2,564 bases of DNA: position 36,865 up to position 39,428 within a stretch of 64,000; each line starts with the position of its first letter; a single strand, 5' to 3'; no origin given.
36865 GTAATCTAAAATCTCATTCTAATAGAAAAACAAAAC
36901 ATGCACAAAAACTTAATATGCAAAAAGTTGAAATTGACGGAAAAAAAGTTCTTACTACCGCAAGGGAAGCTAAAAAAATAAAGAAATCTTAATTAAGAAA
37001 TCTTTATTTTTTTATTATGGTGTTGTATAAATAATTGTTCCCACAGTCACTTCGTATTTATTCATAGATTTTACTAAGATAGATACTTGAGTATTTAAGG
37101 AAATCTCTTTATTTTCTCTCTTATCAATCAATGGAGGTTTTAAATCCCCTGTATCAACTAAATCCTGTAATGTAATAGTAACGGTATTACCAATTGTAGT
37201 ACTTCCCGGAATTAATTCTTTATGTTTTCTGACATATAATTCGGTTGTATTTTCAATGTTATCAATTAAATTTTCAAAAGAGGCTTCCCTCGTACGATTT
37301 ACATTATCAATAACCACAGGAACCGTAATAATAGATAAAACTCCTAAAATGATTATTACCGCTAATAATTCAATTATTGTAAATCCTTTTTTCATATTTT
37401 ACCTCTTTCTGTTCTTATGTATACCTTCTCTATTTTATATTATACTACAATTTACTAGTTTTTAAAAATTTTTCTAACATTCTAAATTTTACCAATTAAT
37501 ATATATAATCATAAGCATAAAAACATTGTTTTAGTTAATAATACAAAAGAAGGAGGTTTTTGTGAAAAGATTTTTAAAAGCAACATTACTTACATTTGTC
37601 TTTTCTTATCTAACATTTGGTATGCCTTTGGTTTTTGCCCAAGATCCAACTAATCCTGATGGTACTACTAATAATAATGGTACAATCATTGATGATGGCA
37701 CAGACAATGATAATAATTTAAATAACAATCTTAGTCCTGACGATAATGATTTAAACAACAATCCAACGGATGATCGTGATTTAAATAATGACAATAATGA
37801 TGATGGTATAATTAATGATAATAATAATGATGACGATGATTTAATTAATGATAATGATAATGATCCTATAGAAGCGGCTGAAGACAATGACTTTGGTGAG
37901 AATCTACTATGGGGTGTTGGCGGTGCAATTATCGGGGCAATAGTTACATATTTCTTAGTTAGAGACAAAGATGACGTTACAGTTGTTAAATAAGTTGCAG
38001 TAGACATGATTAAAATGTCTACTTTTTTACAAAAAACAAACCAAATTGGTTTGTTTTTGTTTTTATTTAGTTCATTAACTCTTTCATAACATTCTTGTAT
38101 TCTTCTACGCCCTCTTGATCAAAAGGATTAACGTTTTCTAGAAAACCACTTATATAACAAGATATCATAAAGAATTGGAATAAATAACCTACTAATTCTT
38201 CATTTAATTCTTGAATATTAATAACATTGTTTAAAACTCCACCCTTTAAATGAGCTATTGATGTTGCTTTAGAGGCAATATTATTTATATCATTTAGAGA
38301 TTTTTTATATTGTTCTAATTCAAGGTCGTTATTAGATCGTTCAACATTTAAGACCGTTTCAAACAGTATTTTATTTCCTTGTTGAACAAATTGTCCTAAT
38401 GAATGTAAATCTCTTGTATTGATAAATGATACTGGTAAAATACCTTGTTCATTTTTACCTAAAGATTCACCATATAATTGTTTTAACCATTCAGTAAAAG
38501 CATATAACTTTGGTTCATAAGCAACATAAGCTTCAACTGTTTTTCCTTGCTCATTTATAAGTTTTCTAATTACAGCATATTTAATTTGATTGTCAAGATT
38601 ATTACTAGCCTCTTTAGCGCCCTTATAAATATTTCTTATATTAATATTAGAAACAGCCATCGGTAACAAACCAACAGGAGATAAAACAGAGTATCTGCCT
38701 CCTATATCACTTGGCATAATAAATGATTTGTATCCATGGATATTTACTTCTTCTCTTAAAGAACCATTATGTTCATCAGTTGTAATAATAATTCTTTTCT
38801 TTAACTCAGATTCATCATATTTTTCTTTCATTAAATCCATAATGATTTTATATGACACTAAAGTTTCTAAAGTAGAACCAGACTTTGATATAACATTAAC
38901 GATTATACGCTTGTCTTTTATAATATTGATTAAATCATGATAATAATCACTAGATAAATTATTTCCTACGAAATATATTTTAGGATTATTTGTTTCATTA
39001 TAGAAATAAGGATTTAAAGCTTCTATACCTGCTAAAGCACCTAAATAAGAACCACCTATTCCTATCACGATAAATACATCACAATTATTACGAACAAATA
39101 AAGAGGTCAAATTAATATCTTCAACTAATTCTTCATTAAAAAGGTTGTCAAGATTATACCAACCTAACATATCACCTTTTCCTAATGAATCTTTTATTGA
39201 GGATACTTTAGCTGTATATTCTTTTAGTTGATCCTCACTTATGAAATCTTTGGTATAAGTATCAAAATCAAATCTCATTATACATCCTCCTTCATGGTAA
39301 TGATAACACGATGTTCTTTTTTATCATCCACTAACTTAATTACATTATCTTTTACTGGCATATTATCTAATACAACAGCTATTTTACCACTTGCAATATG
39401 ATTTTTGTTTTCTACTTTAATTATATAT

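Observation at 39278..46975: Giant 2565-aa GT84-like + GH94-like membrane protein (cyclic beta-1,2-glucan synthase-like), translationally coupled to pgi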

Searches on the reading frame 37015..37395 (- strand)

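Call 13: search_protein_families(library=pfam, proteins=[window:37015-37395:-], max_evalue=0.001)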
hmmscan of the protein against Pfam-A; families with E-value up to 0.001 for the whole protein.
window:37015-37395:- (126 aa): 1 family
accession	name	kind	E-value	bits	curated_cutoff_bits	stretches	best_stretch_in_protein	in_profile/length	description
PF07963.17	N_methyl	-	6.4e-05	22.8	21.2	1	2-23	4-25/27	Prokaryotic N-terminal methylation motif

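Call 45: search_protein_families(library=ncbifam, proteins=[window:37015-37395:-], max_evalue=0.001)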
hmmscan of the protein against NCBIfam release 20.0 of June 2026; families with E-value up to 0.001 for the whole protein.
window:37015-37395:- (126 aa): 5 families
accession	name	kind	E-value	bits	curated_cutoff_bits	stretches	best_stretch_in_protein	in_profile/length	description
TIGR01710.1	typeII_sec_gspG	equivalog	6.8e-09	35.9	88.85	1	3-54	1-52/134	type II secretion system major pseudopilin GspG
NF040999.1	pilin_ComGC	equivalog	9e-09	35.4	75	1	2-60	1-59/84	competence type IV pilus major pilin ComGC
TIGR02532.1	IV_pilin_GFxxxE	domain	2.2e-06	27.3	16.3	1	2-24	1-23/24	prepilin-type N-terminal cleavage/methylation domain-containing protein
NF007862.0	PRK10574.1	equivalog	0.00026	21.2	138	1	2-29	4-31/145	prepilin peptidase-dependent pilin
NF041775.1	typeIV_PilA_Myxo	equivalog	0.00031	20.8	400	1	3-37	11-45/214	type IV pilin protein PilA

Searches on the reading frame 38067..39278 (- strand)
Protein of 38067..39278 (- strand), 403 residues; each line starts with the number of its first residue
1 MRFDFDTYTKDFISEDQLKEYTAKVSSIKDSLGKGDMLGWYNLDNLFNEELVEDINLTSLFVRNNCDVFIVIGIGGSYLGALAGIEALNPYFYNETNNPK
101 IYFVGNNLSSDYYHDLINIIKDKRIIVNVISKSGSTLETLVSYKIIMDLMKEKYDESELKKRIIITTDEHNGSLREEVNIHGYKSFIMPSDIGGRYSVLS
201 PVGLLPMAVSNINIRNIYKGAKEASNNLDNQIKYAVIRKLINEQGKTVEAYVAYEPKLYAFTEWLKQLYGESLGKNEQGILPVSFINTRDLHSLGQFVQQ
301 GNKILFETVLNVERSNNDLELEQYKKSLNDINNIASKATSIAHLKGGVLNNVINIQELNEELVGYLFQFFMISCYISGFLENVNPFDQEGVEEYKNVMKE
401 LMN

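Call 6: search_protein_families(library=pfam, proteins=[window:38067-39278:-], max_evalue=0.01)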
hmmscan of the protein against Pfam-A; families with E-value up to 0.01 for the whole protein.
window:38067-39278:- (403 aa): 2 families
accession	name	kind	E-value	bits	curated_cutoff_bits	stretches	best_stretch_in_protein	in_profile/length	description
PF00342.24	PGI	-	2.6e-22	79.5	22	2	69-276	99-309/486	Phosphoglucose isomerase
PF11365.13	SOGA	-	0.0057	18.1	31.1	0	289-349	3-66/94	Protein SOGA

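Call 7: search_protein_families(library=ncbifam, proteins=[window:38067-39278:-], max_evalue=0.01)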
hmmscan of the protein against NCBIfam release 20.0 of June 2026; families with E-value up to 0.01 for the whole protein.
window:38067-39278:- (403 aa): 8 families
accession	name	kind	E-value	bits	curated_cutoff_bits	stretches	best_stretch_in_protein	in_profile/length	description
NF010697.0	PRK14097.1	equivalog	1.3e-127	426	443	1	3-402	6-432/448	glucose-6-phosphate isomerase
NF003016.0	PRK03868.1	equivalog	6.7e-54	183.3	487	1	11-402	7-407/410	glucose-6-phosphate isomerase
NF040629.1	PGI_Meth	equivalog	4.8e-45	154.4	350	1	52-397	47-394/396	glucose-6-phosphate isomerase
NF007080.0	PRK09533.1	equivalog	2.7e-29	101.6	712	1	26-402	416-768/949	bifunctional transaldolase/phosoglucose isomerase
NF010696.0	PRK14096.1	equivalog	1e-27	96.9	671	1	69-400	117-460/528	glucose-6-phosphate isomerase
NF001211.0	PRK00179.1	equivalog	3e-27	95.3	492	2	68-276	148-360/544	glucose-6-phosphate isomerase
NF010695.0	PRK14095.1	equivalog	2.2e-26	92.5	703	1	69-402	154-510/536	glucose-6-phosphate isomerase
NF006425.0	PRK08674.1-5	equivalog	0.00071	18.6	471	1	41-196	24-155/358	bifunctional phosphoglucose/phosphomannose isomerase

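Call 35: search_solved_structures(query=window:38067-39278:-, max_evalue=1e-10, show_alignments=1)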
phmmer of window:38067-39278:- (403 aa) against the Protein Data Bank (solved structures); distinct sequences matched with E-value up to 1e-10: 14.
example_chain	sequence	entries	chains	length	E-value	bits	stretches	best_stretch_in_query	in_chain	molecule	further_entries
3ifs_A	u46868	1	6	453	1.4e-99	336.9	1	26-400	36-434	Glucose-6-phosphate isomerase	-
3ff1_A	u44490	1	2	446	1.2e-97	330.5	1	3-401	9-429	Glucose-6-phosphate isomerase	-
1b0z_A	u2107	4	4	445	1.3e-94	320.5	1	18-400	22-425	PROTEIN (PHOSPHOGLUCOSE ISOMERASE) | PHOSPHOGLUCOSE ISOMERASE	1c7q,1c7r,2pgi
2q8n_A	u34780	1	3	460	4e-40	141.1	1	65-402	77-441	Glucose-6-phosphate isomerase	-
1zzg_A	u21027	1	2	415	4.4e-33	118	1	34-395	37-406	glucose-6-phosphate isomerase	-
7nss_A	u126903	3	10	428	8.8e-27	97.2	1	69-401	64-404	Glucose-6-phosphate isomerase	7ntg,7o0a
7e76_A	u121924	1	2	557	3e-14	56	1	69-400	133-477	Glucose-6-phosphate isomerase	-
3ljk_A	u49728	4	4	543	1.8e-13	53.4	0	69-305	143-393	Glucose-6-phosphate isomerase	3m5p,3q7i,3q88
9n4w_A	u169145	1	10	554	1.5e-11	47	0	70-276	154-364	Glucose-6-phosphate isomerase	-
9nuc_A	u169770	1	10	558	2.2e-11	46.5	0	70-235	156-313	Glucose-6-phosphate isomerase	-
3pr3_A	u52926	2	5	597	2.4e-11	46.4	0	69-276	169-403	Glucose-6-phosphate isomerase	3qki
3hjb_A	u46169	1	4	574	5.5e-11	45.2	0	70-276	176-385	Glucose-6-phosphate isomerase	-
1dqr_A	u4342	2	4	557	6.1e-11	45.1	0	69-224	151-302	PHOSPHOGLUCOSE ISOMERASE | Glucose-6-phosphate isomerase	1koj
1g98_A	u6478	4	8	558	6.1e-11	45.1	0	69-224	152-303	PHOSPHOGLUCOSE ISOMERASE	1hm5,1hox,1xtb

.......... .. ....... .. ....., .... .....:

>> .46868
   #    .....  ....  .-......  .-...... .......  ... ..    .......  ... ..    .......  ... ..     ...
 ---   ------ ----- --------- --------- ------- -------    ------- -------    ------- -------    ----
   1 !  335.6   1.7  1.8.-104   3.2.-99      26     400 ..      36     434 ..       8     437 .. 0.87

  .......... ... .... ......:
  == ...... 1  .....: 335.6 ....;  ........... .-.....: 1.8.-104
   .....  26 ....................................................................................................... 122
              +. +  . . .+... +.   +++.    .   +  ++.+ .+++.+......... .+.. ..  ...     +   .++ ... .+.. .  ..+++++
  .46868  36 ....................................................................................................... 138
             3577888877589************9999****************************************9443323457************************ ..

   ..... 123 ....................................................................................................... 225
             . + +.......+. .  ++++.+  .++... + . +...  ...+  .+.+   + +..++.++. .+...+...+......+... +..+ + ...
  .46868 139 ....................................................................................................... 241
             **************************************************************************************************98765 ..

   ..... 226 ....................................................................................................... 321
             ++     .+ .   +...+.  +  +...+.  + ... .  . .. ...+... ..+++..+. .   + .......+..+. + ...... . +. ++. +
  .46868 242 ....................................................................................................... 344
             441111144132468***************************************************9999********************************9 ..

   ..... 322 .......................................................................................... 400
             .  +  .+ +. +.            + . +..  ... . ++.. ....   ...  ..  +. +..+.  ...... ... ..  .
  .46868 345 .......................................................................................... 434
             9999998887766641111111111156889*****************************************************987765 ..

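Call 62: find_homologous_proteins(query=window:38067-39278:-, max_evalue=1e-20)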
Query window:38067-39278:- (403 aa): 7990 proteins with E <= 1e-20 among 8000 candidates; the best 120 are listed.
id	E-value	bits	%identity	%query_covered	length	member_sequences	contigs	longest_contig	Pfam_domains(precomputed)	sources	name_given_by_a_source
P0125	7.5e-261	883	100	100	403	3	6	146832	PF00342.25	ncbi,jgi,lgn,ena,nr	ncbi:MAG: glucose-6-phosphate isomerase [Bacilli bacterium]|nr:glucose-6-phosphate isomerase [Bacill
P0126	6.1e-233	791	89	100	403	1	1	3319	PF00342.25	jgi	jgi:glucose-6-phosphate isomerase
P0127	1.9e-200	684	75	100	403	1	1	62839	PF00342.25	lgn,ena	-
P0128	3.3e-191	653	71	100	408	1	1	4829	PF00342.25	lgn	-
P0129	5.0e-191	653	71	100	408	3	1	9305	PF00342.25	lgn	-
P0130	5.1e-188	643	70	100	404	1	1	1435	PF00342.25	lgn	-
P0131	5.8e-188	643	70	100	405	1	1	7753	PF00342.25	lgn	-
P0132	2.5e-177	608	65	100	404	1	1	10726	PF00342.25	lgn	-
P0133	1.1e-170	586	64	100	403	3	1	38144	PF00342.25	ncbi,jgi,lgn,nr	ncbi:MAG TPA: glucose-6-phosphate isomerase [Mollicutes bacterium]|nr:glucose-6-phosphate isomerase 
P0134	1.5e-169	582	65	100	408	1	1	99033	PF00342.25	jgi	jgi:glucose-6-phosphate isomerase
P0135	8.3e-169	580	65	100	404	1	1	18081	PF00342.25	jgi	jgi:glucose-6-phosphate isomerase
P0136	6.9e-168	577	64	99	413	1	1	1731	PF00342.25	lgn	-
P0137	8.9e-168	576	65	100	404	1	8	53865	PF00342.25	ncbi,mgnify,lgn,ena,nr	ncbi:MAG: glucose-6-phosphate isomerase [Mollicutes bacterium]|mgnify:CR=1 FL=1|nr:glucose-6-phospha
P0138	1.9e-167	575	64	100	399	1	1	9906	PF00342.25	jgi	jgi:glucose-6-phosphate isomerase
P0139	2.8e-167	575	65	100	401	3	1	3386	PF00342.25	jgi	jgi:glucose-6-phosphate isomerase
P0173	1.5e-130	454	53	100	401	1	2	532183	PF00342.25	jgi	jgi:glucose-6-phosphate isomerase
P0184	7.3e-121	422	49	100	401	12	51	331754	PF00342.25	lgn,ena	-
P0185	8.6e-121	422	52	100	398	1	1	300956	PF00342.25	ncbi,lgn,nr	ncbi:MAG: glucose-6-phosphate isomerase [Bacilli bacterium]|nr:glucose-6-phosphate isomerase [Bacill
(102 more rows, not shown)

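Call 63: find_encoding_contigs(protein=P0137, flank=9000, max_places=1)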
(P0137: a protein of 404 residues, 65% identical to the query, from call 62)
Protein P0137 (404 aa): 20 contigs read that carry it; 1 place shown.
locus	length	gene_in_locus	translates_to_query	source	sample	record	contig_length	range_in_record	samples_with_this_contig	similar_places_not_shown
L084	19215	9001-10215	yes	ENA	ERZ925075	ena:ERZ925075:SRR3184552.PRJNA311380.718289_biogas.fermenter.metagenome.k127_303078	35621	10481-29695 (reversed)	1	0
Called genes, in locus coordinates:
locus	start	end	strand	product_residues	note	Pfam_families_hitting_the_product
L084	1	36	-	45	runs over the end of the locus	-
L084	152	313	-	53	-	PF00269:SASP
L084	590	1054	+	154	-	PF07963:N_methyl (weak)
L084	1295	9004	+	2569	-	PF10091:Glycoamylase, PF06165:GH94_b-supersand, PF17167:Glyco_hydro_94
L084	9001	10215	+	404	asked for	PF00342:PGI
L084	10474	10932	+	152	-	PF00072:Response_reg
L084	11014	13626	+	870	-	PF00690:Cation_ATPase_N, PF00122:E1-E2_ATPase, PF00702:Hydrolase, PF08282:Hydrolase_3 (faint), PF13246:Cation_ATPase, PF00689:Cation_ATPase_C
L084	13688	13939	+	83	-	PF07963:N_methyl (weak)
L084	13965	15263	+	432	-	-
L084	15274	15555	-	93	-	-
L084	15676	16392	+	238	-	PF01128:IspD, PF12804:NTP_transf_3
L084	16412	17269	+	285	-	PF04991:LicD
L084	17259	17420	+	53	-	-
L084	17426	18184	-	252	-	PF00106:adh_short, PF08659:KR, PF13561:adh_short_C2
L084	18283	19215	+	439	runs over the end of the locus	PF00478:IMPDH (faint), PF01645:Glu_synthase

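Call 64: find_encoding_contigs(protein=P0173, flank=9000, max_places=1)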
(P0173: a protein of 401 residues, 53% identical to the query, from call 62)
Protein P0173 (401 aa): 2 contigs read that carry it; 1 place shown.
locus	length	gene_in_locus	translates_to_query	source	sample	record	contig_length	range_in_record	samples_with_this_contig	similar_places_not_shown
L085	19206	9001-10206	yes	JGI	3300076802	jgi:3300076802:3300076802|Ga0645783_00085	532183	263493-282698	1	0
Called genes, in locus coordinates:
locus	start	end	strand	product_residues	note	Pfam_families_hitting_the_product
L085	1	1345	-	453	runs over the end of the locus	PF02878:PGM_PMM_I, PF02879:PGM_PMM_II, PF02880:PGM_PMM_III, PF00408:PGM_PMM_IV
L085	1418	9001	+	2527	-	PF10091:Glycoamylase, PF06165:GH94_b-supersand, PF17167:Glyco_hydro_94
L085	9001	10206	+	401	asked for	PF00342:PGI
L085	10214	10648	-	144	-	-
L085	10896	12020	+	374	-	PF00438:S-AdoMet_synt_N, PF02772:S-AdoMet_synt_M, PF02773:S-AdoMet_synt_C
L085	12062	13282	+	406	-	PF01734:Patatin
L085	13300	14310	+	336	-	PF00579:tRNA-synt_1b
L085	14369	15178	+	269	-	PF06949:DUF1292 (weak)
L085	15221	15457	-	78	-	PF01106:NifU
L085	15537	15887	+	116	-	PF00575:S1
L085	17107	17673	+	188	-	-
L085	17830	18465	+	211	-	-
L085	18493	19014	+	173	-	PF00293:NUDIX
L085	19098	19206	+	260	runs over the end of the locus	PF01145:Band_7, PF13421:Band_7_1 (weak)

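Call 65: find_encoding_contigs(protein=P0184, flank=9000, max_places=1)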
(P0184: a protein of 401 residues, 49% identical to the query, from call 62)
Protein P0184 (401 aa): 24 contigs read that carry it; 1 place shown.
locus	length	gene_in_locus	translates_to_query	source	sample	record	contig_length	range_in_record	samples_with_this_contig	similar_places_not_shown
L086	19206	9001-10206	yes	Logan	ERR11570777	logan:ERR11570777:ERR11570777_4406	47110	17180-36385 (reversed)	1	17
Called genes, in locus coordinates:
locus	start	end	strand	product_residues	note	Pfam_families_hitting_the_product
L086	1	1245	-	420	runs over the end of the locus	PF03729:DUF308 (weak)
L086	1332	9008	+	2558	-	PF10091:Glycoamylase, PF06165:GH94_b-supersand, PF17167:Glyco_hydro_94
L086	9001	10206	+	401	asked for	PF00342:PGI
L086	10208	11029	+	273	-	PF01145:Band_7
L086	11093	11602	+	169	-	PF00149:Metallophos, PF12850:Metallophos_2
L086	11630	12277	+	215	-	PF00625:Guanylate_kin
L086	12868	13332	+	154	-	-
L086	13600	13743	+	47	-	-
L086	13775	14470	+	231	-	-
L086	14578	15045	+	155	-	PF00293:NUDIX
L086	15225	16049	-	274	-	-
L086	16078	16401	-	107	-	-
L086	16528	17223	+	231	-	PF01872:RibD_C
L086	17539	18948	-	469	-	-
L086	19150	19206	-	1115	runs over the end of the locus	PF12704:MacB_PCD (faint), PF02687:FtsX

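Call 66: find_encoding_contigs(protein=P0185, flank=9000, max_places=1)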
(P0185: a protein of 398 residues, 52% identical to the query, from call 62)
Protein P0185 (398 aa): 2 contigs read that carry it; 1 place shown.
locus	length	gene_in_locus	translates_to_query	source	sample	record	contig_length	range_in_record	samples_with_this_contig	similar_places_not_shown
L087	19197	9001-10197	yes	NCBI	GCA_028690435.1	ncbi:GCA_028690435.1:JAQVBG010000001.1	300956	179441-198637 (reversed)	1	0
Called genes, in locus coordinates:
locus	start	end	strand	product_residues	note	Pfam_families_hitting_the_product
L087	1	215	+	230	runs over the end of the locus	-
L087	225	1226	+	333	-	PF14057:GGGtGRT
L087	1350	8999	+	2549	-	PF10091:Glycoamylase, PF06165:GH94_b-supersand, PF17167:Glyco_hydro_94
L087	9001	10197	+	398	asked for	PF00342:PGI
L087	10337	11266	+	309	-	-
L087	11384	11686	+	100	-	PF01022:HTH_5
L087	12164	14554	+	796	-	PF00005:ABC_tran, PF02463:SMC_N (weak), PF02687:FtsX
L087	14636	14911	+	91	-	PF18905:DUF5661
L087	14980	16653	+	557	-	PF01268:FTHFS, PF01656:CbiA (faint)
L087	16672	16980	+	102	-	-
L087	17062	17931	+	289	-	PF10672:Methyltrans_SAM, PF03602:Cons_hypoth95 (weak)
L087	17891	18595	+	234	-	PF00849:PseudoU_synth_2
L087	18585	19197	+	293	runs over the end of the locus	PF00005:ABC_tran, PF13304:AAA_21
